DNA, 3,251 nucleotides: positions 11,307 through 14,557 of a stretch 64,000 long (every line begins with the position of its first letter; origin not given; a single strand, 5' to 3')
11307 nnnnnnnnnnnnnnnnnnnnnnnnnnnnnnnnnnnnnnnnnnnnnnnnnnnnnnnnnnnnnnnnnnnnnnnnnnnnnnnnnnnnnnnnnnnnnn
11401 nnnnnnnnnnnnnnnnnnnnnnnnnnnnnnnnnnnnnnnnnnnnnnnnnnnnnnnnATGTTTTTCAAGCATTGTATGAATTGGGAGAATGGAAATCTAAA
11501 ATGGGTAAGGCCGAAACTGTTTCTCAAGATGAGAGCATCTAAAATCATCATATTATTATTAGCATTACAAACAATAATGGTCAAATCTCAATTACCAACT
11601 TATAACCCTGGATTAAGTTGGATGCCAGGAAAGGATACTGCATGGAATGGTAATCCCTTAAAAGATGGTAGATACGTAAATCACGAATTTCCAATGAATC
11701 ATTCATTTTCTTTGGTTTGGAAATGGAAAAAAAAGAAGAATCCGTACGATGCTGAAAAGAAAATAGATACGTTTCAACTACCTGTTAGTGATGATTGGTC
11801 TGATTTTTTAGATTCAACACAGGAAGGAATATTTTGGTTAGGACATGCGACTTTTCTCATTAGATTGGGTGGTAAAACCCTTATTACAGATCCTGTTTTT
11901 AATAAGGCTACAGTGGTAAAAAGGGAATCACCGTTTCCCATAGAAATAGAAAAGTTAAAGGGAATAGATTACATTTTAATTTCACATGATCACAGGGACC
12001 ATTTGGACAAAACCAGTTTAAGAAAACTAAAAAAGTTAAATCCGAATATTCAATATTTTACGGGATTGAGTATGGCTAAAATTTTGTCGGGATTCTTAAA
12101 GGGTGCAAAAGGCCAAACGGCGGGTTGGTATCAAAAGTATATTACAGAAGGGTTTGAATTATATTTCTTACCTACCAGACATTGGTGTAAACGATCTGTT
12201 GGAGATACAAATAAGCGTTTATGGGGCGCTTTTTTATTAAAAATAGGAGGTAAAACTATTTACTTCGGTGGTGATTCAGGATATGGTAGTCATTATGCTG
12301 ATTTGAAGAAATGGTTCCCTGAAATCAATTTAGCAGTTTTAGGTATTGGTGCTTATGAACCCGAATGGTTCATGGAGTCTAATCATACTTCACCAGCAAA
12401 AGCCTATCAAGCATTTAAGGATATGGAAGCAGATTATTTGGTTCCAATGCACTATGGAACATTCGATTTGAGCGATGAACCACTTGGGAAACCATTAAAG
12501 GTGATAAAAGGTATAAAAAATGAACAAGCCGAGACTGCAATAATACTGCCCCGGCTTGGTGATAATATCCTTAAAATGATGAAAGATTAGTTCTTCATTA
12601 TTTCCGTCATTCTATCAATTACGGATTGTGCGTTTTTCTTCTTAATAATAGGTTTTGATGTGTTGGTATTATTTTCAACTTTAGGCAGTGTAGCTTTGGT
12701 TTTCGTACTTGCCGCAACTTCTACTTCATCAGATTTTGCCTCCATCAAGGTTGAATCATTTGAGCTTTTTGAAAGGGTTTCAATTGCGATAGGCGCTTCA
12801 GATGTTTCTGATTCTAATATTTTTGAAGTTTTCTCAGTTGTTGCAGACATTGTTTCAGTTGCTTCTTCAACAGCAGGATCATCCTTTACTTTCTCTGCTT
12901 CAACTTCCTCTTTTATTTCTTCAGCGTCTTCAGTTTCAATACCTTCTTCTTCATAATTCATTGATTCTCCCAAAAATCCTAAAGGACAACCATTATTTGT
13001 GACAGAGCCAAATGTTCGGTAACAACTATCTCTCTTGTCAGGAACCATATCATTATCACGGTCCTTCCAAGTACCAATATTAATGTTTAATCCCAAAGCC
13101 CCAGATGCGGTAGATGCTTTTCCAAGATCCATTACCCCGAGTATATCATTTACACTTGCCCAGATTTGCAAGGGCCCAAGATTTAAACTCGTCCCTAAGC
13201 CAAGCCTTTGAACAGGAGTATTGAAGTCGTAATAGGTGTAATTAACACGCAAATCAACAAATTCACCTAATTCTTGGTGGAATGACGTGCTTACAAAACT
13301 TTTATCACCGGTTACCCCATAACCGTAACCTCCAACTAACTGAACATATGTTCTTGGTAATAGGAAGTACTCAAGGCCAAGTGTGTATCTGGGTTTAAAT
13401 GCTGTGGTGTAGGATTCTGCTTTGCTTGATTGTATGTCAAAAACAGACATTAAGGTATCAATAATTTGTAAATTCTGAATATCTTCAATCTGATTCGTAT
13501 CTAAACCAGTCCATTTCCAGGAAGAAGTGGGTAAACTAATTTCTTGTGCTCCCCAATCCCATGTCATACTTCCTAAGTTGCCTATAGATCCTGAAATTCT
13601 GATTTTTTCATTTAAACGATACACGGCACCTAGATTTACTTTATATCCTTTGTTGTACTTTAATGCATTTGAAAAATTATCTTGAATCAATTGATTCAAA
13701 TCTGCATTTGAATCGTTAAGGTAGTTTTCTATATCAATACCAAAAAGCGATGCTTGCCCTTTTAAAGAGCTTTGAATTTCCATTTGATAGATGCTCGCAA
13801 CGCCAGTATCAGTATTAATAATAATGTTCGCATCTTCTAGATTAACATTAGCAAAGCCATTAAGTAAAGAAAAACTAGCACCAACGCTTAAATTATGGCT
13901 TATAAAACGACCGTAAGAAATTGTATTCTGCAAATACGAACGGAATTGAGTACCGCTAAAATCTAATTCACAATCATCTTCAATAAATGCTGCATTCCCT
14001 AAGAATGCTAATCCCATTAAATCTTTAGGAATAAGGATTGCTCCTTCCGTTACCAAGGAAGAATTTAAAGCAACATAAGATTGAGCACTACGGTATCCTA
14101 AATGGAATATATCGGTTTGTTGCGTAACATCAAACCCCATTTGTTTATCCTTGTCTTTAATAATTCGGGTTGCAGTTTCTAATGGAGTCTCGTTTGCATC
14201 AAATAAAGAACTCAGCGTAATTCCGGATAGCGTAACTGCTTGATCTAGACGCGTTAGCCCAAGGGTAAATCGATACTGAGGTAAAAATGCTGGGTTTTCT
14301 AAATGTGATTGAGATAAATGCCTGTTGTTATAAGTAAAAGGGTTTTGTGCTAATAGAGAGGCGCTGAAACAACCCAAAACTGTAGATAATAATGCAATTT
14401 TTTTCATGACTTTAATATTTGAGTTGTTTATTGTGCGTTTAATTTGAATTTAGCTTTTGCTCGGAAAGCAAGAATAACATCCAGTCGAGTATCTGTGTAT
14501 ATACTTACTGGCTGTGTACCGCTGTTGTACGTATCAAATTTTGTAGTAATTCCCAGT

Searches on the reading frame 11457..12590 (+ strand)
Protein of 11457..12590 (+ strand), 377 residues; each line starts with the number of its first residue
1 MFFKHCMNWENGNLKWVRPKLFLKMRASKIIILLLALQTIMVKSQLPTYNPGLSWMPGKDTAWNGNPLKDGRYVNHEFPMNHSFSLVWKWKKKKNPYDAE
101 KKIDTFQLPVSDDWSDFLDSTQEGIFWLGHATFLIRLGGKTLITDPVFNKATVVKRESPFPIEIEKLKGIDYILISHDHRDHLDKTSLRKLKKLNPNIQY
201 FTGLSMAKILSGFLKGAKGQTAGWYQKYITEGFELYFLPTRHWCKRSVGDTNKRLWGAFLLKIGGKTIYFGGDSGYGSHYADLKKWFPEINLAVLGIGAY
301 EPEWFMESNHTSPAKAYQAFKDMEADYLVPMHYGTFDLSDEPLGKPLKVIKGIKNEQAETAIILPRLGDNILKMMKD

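Call 57: search_protein_families(library=pfam, proteins=[window:11457-12590:+], max_evalue=0.00001)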
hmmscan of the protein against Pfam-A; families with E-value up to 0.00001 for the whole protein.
window:11457-12590:+ (377 aa): 2 families
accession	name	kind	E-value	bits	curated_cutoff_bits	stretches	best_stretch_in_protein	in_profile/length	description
PF12706.13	Lactamase_B_2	-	5.2e-26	91.9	27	1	142-333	3-200/200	Beta-lactamase superfamily domain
PF13483.12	Lactamase_B_3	-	4.2e-14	53.3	24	1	125-332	2-160/160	Beta-lactamase superfamily domain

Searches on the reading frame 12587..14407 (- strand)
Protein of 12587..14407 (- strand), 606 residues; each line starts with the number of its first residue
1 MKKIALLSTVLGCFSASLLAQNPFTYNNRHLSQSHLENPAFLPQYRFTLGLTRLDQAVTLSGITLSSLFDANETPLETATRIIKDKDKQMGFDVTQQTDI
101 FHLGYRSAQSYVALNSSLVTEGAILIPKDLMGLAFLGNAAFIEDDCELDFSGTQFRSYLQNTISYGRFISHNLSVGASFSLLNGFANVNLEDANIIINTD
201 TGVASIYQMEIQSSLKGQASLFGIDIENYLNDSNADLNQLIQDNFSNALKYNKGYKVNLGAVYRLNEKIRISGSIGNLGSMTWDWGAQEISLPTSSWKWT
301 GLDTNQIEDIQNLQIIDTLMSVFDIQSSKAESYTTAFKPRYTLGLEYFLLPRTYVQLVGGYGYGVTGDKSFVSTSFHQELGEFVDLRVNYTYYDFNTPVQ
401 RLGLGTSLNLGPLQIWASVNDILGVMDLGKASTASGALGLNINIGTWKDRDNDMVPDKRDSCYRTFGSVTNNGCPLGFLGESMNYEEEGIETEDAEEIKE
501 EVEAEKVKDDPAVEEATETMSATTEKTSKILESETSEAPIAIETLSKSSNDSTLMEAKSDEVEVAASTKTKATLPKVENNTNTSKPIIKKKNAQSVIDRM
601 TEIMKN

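Call 58: search_protein_families(library=pfam, proteins=[window:12587-14407:-], max_evalue=0.00001)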
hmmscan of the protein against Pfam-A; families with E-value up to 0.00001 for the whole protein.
window:12587-14407:- (606 aa): 1 family
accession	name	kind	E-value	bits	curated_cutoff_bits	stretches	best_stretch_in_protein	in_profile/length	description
PF18990.6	DUF5723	-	2e-44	153.3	26.8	1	39-418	1-374/376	Family of unknown function (DUF5723)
